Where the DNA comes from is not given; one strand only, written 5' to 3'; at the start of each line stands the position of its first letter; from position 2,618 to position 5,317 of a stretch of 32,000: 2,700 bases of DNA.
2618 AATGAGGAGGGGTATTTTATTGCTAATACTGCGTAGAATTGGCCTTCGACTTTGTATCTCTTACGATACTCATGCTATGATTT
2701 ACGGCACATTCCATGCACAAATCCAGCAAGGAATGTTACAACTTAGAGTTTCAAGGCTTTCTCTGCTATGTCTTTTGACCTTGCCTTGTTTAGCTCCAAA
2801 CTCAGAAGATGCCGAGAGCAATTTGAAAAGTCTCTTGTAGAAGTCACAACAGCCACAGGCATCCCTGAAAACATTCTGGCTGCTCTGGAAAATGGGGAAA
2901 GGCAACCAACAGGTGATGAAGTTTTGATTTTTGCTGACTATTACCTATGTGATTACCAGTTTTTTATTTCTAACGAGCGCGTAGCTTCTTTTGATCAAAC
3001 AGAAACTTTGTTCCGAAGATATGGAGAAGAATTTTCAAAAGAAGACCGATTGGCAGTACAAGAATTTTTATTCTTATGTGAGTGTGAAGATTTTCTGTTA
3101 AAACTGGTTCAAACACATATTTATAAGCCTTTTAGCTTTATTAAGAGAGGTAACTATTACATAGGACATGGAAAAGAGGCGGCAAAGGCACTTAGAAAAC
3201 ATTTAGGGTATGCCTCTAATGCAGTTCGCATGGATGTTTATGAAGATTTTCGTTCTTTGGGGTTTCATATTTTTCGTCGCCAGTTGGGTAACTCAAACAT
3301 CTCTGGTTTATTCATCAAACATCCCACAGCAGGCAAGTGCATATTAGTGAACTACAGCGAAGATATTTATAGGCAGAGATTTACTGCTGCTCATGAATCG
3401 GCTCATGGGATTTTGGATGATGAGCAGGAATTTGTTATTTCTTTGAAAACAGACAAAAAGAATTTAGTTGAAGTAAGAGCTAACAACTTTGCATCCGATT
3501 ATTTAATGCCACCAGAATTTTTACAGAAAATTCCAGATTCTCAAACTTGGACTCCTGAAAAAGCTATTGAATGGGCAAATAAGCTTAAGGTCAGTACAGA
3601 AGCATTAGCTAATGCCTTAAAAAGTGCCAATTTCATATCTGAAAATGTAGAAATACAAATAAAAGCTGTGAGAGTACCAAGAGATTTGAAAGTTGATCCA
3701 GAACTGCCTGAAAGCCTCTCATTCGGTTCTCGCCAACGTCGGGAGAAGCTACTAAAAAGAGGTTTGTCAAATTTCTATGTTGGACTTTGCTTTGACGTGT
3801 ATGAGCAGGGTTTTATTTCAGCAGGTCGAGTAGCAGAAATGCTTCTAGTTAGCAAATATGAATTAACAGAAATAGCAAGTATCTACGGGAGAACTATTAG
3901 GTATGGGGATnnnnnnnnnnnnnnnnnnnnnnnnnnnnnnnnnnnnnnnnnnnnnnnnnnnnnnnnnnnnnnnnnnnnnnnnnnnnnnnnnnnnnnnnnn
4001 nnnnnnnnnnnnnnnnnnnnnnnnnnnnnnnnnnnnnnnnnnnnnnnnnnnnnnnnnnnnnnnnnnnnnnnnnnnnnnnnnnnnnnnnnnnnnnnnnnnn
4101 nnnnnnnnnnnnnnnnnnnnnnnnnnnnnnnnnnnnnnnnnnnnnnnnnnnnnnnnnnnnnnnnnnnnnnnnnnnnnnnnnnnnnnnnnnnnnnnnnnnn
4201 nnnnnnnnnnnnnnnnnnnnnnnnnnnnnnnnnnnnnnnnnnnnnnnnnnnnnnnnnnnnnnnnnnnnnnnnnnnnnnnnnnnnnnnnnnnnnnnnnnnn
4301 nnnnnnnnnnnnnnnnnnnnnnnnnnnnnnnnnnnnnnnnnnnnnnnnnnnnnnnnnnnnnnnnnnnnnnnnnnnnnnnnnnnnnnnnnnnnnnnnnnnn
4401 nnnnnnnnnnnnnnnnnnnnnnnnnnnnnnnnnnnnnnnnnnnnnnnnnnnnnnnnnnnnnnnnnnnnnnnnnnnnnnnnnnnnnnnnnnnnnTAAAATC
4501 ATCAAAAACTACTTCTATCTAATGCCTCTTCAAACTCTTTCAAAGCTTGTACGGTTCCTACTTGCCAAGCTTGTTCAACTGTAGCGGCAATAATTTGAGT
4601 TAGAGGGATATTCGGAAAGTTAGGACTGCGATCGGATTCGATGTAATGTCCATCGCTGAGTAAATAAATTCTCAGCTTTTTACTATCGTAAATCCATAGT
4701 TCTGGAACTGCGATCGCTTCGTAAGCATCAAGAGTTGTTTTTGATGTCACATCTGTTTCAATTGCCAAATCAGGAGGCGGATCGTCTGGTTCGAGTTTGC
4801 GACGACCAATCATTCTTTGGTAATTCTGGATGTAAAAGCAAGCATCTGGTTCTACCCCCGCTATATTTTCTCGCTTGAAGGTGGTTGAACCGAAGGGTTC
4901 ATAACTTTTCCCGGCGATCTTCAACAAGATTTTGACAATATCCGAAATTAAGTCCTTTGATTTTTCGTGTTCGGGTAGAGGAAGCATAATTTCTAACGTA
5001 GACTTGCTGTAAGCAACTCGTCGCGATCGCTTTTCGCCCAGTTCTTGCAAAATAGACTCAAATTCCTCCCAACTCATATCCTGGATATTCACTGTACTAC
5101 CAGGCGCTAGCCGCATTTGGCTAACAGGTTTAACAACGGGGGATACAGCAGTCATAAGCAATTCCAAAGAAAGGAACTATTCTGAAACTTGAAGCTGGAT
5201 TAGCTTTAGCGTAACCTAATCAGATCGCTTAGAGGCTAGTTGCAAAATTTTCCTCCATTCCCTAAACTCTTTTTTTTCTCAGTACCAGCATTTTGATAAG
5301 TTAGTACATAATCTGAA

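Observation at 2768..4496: Overlapping XRE-HTH/ImmA-IrrE protease + PIN-like nuclease pair in a low-GC islet: candidate toxin-antitoxin or phage-defence module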

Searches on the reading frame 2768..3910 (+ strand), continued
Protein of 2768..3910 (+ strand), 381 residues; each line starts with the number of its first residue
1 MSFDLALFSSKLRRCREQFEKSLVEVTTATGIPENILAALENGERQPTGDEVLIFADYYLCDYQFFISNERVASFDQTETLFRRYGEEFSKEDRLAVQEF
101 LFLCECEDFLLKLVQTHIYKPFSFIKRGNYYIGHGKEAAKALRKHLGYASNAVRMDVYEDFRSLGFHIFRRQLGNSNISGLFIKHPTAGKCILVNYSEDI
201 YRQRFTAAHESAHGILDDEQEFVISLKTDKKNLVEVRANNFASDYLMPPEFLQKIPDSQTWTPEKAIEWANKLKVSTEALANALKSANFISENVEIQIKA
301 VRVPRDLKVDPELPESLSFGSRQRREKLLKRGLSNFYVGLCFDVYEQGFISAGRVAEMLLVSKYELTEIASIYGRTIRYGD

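Call 68: search_protein_families(library=phrogs, proteins=[window:2768-3910:+], max_evalue=0.01)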
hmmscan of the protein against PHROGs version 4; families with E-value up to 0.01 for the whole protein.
window:2768-3910:+ (381 aa): 7 families
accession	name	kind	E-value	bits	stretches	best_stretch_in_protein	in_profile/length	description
phrog_2439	-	transcription regulation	5.5e-29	102.2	1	7-293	7-286/367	transcriptional regulator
phrog_87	-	other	5.5e-12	46.9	1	138-286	25-163/227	metallo-protease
phrog_1914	-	unknown function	7.6e-12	46.4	1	165-286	55-176/222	-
phrog_1516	-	unknown function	2.5e-06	28.3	1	175-284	60-173/227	-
phrog_19315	-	unknown function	4.9e-05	23.5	1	157-294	47-183/348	-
phrog_8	-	transcription regulation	0.00016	22.2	1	13-303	164-342/346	transcriptional regulator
phrog_2967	-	transcription regulation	0.0065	17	0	8-69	11-72/225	transcriptional regulator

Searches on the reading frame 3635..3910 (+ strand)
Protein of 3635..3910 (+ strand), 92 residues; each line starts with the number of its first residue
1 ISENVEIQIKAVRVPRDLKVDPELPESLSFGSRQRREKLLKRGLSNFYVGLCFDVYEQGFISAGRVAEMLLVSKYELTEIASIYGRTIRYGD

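Call 28: search_protein_families(library=pfam, alignment_id=A3, max_evalue=1)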
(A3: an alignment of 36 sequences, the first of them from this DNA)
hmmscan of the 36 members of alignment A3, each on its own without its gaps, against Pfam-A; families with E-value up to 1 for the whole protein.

A. member 1, seq(92 aa): 1 family
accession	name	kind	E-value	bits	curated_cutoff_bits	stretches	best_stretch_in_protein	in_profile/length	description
PF03683.19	UPF0175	-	0.0038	17.3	27.9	1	54-85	27-58/75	Uncharacterised protein family (UPF0175)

B. families by the number of members that match (of 36 scanned): 10 families
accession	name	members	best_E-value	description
PF03683.19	UPF0175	16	0.00037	Uncharacterised protein family (UPF0175)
PF15291.11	Dermcidin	1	0.0065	Dermcidin, antibiotic peptide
PF21585.2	A-ATP_synth_H_N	1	0.024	Archaeal A-ATP synthase, subunit H, N-terminal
PF22440.1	SirC_C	1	0.046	SirC C-terminal domain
PF06883.17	RNA_pol_Rpa2_4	1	0.072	RNA polymerase I, Rpa2 specific domain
PF13936.12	HTH_38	1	0.094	Helix-turn-helix domain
PF14926.11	CFAP300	1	0.11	Cilia- and flagella-associated protein 300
PF01931.24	NTPase_I-T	1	0.12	Protein of unknown function DUF84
PF20156.4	Maf_C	1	0.15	Flagellin glycosyltransferase Maf helical bundle domain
PF23603.1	Ubiquitin_TPR1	1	0.23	Telomere repeat-binding protein 1-like, ubiquitin-like domain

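Call 29: search_solved_structures(query=A3, max_evalue=10, show_alignments=3)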
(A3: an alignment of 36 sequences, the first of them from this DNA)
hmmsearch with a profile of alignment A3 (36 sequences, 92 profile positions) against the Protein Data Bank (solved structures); distinct sequences matched with E-value up to 10: 2.
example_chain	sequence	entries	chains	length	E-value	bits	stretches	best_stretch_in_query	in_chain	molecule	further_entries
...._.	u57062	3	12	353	0.11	15.7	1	31-82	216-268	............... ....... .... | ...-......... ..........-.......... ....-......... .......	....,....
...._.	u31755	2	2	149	1.1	12.5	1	46-76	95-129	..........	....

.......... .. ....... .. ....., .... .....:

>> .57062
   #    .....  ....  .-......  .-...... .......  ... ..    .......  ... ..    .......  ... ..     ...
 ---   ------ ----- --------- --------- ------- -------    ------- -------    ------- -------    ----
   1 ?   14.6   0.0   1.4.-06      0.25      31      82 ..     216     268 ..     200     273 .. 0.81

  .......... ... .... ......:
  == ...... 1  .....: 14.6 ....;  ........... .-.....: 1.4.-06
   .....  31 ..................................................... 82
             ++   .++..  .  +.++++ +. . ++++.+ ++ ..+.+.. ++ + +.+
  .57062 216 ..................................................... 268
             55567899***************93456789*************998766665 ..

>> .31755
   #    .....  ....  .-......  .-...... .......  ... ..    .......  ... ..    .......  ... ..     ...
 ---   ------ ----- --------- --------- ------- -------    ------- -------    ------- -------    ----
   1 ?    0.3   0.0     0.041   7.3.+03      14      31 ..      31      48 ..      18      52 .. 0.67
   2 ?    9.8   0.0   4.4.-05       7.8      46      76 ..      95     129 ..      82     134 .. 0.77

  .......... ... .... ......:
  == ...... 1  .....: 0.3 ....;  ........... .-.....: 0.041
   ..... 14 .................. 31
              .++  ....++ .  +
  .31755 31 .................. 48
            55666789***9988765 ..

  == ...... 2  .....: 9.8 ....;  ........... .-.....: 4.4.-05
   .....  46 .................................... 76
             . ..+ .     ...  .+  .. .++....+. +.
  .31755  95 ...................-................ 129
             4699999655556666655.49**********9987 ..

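Call 40: predict_structure(alignment_id=A3)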
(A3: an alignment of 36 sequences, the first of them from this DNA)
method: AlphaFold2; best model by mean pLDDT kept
length: 92 residues; sequences in the alignment: 36
mean_pLDDT: 88.2   pTM: 0.69
mean pLDDT of the five models: 88.2, 88.2, 87.3, 87.2, 86.8
residues with pLDDT >= 90: 55; 70-90: 34; 50-70: 2; < 50: 1
segments of 3 or more residues with pLDDT < 50: none
pLDDT, mean of each block of 10 residues (from residue 1): 81 76 87 92 94 95 95 92 89 54
secondary structure, 60 per line:
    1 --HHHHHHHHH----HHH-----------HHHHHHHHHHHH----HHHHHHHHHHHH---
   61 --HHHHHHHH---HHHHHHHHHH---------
elements in order: H3-11 H30-41 H46-57 H63-70 H74-83

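Call 47: search_protein_representatives(alignment_id=A3)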
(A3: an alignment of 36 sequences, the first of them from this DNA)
Query: 36 sequences, 92 profile positions. Proteins with E-value up to 0.001 (for the whole library): 167; up to 1e-10: 113; up to 1e-30: 2. The best 150 are listed.
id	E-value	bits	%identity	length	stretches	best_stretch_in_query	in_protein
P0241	1.5e-33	130.8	-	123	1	1-91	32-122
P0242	1.5e-31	124.3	-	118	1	1-91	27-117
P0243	1.6e-30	121.0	-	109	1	5-92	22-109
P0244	2.7e-29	117.1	-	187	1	1-89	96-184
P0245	4.4e-28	113.2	-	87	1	8-92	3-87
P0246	6.8e-28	112.6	-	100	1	1-85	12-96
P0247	6.9e-28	112.6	-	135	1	4-92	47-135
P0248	7.0e-28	112.5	-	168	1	3-91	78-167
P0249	9.0e-28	112.2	-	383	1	1-91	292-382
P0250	6.7e-27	109.4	-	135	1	6-91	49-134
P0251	2.6e-26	107.5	-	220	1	1-91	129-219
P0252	4.4e-26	106.8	-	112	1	1-91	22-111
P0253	3.4e-25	103.9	-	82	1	12-92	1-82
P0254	3.9e-25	103.7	-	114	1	2-80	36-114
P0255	5.2e-25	103.3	-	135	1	1-92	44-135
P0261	4.2e-24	100.4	-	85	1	9-91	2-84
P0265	8.6e-24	99.4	-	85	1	9-89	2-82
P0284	5.8e-21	90.4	-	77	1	14-88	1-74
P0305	2.8e-18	81.8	-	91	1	2-90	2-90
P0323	1.1e-15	73.5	-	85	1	8-85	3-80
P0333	1.3e-14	70.1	-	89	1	10-86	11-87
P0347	2.5e-12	62.7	-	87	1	1-85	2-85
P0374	7.3e-08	48.4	-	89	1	12-77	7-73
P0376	1.3e-07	47.5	-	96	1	22-74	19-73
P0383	5.4e-07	45.6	-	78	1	13-85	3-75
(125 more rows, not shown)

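Call 54: fold_search(model_id=the predicted structure, library=pdb)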
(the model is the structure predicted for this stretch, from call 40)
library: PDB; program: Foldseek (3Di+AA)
matches with E <= 10: 389; with E <= 0.001: 0
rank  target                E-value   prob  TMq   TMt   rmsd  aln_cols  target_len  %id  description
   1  3ikv_B                3.0e-01  0.41  0.30  0.17   5.9        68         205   18  Crystal structure of a Rex-family repressor R90D mutant from Thermus aquaticus (released 2010-06-09)
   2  1xcb_E                3.6e-01  0.35  0.31  0.17   5.8        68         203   18  X-ray Structure of a Rex-Family Repressor/NADH Complex from Thermus Aquaticus (released 2004-09-28)
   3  3keo_B                3.9e-01  0.54  0.36  0.19   4.9        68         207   18  Crystal Structure of a Rex-family transcriptional regulatory protein from Streptococcus agalactiae complexed with NAD+ (released 2010-11-10)
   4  7r47_E                4.1e-01  0.18  0.28  0.15  14.2        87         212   18  Bovine complex I in the presence of IM1761092, deactive class iii (Composite map) (released 2023-02-08)
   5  1ais_B                5.3e-01  0.21  0.29  0.17  10.9        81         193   18  TATA-BINDING PROTEIN/TRANSCRIPTION FACTOR (II)B/TATA-BOX COMPLEX FROM PYROCOCCUS WOESEI (released 1997-07-07)
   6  7qsd_E                5.3e-01  0.15  0.28  0.15  14.2        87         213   18  Bovine complex I in the active state at 3.1 A (released 2022-03-02)
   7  8olt_E                5.7e-01  0.23  0.34  0.17  13.8        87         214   20  Mitochondrial complex I from Mus musculus in the active state bound with piericidin A (released 2023-08-09)
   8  2dt5_B                6.9e-01  0.35  0.29  0.14   4.8        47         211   19  Crystal Structure of TTHA1657 (AT-rich DNA-binding protein) from Thermus thermophilus HB8 (released 2007-01-02)
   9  1xcb_C                8.3e-01  0.23  0.30  0.16   5.6        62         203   16  X-ray Structure of a Rex-Family Repressor/NADH Complex from Thermus Aquaticus (released 2004-09-28)
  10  3ikv_A                8.3e-01  0.20  0.30  0.16   6.5        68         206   18  Crystal structure of a Rex-family repressor R90D mutant from Thermus aquaticus (released 2010-06-09)
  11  9f5x_A                8.3e-01  0.16  0.33  0.15  13.9        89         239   15  Structure of the Chlamydomonas reinhardtii respiratory supercomplex I1 III2 IV2 (released 2025-03-12)
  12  4u7b_A                8.3e-01  0.16  0.33  0.11  16.8       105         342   13  Crystal structure of a pre-cleavage Mos1 transpososome (released 2015-02-11)
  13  8b6f_AI               8.9e-01  0.16  0.33  0.16  13.8        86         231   20  Cryo-EM structure of NADH:ubiquinone oxidoreductase (complex-I) from respiratory supercomplex of Tetrahymena thermoph (released 2023-03-29)
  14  7tgh_V2               9.4e-01  0.16  0.33  0.16  14.2        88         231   18  Cryo-EM structure of respiratory super-complex CI+III2 from Tetrahymena thermophila (released 2022-04-06)
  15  3ikt_A                1.0e+00  0.18  0.30  0.16   6.0        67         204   16  Crystal structure of a Rex-family repressor/DNA/NAD+ complex from Thermus aquaticus (released 2010-06-09)
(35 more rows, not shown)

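Call 74: search_protein_families(library=padloc, alignment_id=A3, max_evalue=1)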
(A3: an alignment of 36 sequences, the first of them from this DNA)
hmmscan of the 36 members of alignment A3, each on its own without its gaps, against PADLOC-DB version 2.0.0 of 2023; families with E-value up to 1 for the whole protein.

A. member 1, seq(92 aa): 1 family
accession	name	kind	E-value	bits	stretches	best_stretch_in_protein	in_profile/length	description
PDLC05076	PDC-S70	-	0.003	15.7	1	50-86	30-66/94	-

B. families by the number of members that match (of 36 scanned): 2 families
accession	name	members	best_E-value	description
PDLC05076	PDC-S70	6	0.003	-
PDLC04938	PDC-S15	1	0.026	-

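Call 75: search_dna_similar(query=window:3635-3910:+, collection=plasmids, mode=protein, max_evalue=10, max_rows=40)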
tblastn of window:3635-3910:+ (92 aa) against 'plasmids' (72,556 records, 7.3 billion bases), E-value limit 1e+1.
Records with a match: 2; places in all: 2; records where one place covers at least 80% of the query: 0.
Best place of each record, by identity: <60% 2.
By first word of the organism name: Bradyrhizobium 1; Listeria 1.
By predicted mobility (MOB-suite, as given by PLSDB): conjugative 1; non-mobilizable 1.
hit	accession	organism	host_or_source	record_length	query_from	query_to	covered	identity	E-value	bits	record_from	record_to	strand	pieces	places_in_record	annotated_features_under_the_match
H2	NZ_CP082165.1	Bradyrhizobium sp. 186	Acmispon strigosus,cell culture,root ...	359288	5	45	45%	43.9%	1e+1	32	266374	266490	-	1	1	none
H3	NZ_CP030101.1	Listeria monocytogenes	Environment,water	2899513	15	62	52%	35.4%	9e+0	32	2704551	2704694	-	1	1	none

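Call 81: search_protein_families(library=pfam, proteins=[P0383, P0374, P0347, P0323, P0333, P0305, P0265, P0261, P0284, P0376], max_evalue=1)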
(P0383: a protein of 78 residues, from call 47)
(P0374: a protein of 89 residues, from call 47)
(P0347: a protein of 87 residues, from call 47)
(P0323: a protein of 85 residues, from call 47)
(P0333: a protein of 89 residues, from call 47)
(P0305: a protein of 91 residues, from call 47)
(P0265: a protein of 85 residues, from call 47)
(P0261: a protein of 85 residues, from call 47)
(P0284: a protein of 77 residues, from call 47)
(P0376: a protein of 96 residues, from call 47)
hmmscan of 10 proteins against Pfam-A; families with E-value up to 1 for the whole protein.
P0383 (78 aa): 2 families
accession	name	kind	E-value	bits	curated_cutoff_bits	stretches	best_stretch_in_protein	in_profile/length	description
PF25825.1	SAPC2_N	-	0.11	12.8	27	1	24-66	32-75/80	SAPC2 EF-hand like N-terminal domain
PF25313.1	BRWD_AD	-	0.21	11.8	40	1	4-39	24-59/72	BRWD/PHIP ancillary domain-like domain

P0374 (89 aa): 1 family
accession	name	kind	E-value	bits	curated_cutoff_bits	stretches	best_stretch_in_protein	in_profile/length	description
PF03683.19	UPF0175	-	0.038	14.1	27.9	1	45-79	22-56/75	Uncharacterised protein family (UPF0175)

P0347 (87 aa): 0 families

P0323 (85 aa): 1 family
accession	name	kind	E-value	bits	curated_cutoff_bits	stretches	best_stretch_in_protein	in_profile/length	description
PF21078.2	GDH_HM3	-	0.17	12.5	24.6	1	47-82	25-63/66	Glutamate dehydrogenase, helical motif 3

P0333 (89 aa): 0 families

P0305 (91 aa): 0 families

P0265 (85 aa): 1 family
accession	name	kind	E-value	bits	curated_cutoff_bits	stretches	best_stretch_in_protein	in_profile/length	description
PF20555.3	DUF6767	-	0.0039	17.4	27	1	3-30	27-54/57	Domain of unknown function (DUF6767)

P0261 (85 aa): 0 families

P0284 (77 aa): 2 families
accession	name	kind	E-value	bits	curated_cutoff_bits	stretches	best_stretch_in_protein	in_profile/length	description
PF03683.19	UPF0175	-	0.044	13.9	27.9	1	37-64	24-51/75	Uncharacterised protein family (UPF0175)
PF18442.6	G2BR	-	0.15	12.1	25.6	1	18-28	2-12/27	E3 gp78 Ube2g2-binding region (G2BR)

P0376 (96 aa): 0 families

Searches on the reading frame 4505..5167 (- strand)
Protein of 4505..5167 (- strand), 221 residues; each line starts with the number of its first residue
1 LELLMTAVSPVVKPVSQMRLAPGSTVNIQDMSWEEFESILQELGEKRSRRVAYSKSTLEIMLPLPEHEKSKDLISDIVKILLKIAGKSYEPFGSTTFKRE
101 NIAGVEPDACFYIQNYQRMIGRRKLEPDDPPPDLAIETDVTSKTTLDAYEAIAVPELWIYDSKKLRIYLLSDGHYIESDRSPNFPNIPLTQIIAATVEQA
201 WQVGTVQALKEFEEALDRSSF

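Call 3: search_protein_families(library=pfam, proteins=[window:4505-5167:-], max_evalue=1)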
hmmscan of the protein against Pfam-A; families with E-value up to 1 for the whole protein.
window:4505-5167:- (221 aa): 1 family
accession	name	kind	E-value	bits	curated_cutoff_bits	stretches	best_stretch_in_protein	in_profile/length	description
PF05685.18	Uma2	-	5.2e-17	62.3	27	1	33-193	1-164/172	Putative restriction endonuclease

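Call 4: search_protein_families(library=padloc, proteins=[window:4505-5167:-], max_evalue=1)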
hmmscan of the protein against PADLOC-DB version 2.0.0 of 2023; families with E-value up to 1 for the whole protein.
window:4505-5167:- (221 aa): 2 families
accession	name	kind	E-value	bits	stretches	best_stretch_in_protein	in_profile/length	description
PDLC04943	PDC-S17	-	2e-36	123.3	1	23-217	15-196/199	-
PDLC04833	PDC-S03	-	0.0033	14.9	1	117-178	109-179/207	-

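Call 5: search_protein_families(library=ncbifam, proteins=[window:4505-5167:-], max_evalue=1)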
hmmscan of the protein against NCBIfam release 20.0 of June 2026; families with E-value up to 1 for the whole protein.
window:4505-5167:- (221 aa): 0 families
